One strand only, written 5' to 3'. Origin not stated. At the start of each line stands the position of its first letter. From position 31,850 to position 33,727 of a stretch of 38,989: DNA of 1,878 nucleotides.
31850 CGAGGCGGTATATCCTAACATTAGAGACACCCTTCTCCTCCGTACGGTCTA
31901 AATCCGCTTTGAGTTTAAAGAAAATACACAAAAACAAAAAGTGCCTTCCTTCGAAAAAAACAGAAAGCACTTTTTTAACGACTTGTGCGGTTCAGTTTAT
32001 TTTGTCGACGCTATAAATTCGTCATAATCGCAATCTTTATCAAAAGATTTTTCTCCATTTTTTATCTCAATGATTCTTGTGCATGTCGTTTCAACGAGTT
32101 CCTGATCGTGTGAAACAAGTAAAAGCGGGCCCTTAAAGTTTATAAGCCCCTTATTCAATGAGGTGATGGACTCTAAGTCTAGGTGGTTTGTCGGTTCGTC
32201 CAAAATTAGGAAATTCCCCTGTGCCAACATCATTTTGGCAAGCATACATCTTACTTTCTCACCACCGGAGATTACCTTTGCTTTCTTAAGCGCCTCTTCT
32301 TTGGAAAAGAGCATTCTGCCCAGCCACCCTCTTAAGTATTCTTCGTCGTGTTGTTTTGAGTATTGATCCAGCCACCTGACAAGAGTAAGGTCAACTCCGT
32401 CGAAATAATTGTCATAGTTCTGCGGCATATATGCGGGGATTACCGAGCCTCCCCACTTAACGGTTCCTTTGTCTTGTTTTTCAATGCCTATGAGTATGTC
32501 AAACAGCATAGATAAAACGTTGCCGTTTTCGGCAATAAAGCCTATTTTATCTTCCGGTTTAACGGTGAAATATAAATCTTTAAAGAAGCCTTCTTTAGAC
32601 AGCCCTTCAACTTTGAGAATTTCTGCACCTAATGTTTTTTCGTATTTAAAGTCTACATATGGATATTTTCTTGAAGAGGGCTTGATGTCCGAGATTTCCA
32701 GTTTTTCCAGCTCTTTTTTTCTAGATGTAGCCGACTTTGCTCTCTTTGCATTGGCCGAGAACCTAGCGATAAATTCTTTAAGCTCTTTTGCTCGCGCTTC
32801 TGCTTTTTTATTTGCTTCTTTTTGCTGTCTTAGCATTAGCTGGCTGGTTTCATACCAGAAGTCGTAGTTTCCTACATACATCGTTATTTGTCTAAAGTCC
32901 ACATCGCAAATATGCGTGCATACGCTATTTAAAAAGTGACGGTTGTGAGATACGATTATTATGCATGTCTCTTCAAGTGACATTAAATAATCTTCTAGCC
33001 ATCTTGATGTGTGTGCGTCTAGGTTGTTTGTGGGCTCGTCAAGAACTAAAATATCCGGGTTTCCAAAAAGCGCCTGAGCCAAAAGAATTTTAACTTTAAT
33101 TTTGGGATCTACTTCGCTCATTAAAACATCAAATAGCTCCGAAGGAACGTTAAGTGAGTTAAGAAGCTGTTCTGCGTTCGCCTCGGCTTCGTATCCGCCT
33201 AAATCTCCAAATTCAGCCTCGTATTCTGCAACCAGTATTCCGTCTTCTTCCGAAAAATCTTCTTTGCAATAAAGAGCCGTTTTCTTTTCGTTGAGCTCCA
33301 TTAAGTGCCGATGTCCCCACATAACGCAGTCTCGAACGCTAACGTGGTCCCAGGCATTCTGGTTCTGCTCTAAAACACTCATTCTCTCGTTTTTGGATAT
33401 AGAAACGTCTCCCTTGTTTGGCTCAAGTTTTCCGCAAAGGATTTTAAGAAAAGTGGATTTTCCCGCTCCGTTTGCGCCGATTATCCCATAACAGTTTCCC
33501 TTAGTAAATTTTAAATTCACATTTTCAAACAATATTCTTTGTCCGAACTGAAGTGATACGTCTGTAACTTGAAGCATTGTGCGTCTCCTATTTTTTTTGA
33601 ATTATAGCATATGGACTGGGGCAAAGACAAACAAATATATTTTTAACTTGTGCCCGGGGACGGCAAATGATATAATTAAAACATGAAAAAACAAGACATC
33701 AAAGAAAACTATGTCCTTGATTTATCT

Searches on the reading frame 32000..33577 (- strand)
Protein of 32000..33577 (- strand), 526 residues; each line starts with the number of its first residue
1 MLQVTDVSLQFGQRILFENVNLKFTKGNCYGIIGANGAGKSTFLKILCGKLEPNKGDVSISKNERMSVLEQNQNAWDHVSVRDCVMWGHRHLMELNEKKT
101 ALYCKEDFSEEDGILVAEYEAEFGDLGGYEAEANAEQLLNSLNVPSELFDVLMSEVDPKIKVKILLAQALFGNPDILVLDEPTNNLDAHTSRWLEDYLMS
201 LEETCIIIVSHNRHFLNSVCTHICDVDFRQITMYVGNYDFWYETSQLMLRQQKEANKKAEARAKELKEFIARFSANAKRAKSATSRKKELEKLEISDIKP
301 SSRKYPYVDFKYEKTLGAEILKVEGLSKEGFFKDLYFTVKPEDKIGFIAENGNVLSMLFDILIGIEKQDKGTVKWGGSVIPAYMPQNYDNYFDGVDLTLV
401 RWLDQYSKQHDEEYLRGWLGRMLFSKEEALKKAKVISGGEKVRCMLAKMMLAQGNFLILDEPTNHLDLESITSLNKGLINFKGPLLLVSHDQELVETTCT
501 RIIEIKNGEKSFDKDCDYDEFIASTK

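Call 83: search_protein_families(library=pfam, proteins=[window:32000-33577:-], max_evalue=0.0001)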
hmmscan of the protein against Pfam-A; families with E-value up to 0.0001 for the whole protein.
window:32000-33577:- (526 aa): 4 families
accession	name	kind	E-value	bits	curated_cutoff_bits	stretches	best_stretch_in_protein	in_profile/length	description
PF00005.33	ABC_tran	-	4.5e-35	121.7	25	2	18-184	2-137/137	ABC transporter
PF12848.13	ABC_tran_Xtn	-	5.8e-21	74.8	25.9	1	224-308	1-83/85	ABC transporter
PF02463.25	SMC_N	-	5.6e-09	36.2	40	0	298-507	135-213/220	RecF/RecN/SMC N terminal domain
PF13304.12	AAA_21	-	1.3e-07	32.4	27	0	30-47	2-19/304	AAA domain, putative AbiEii toxin, Type IV TA system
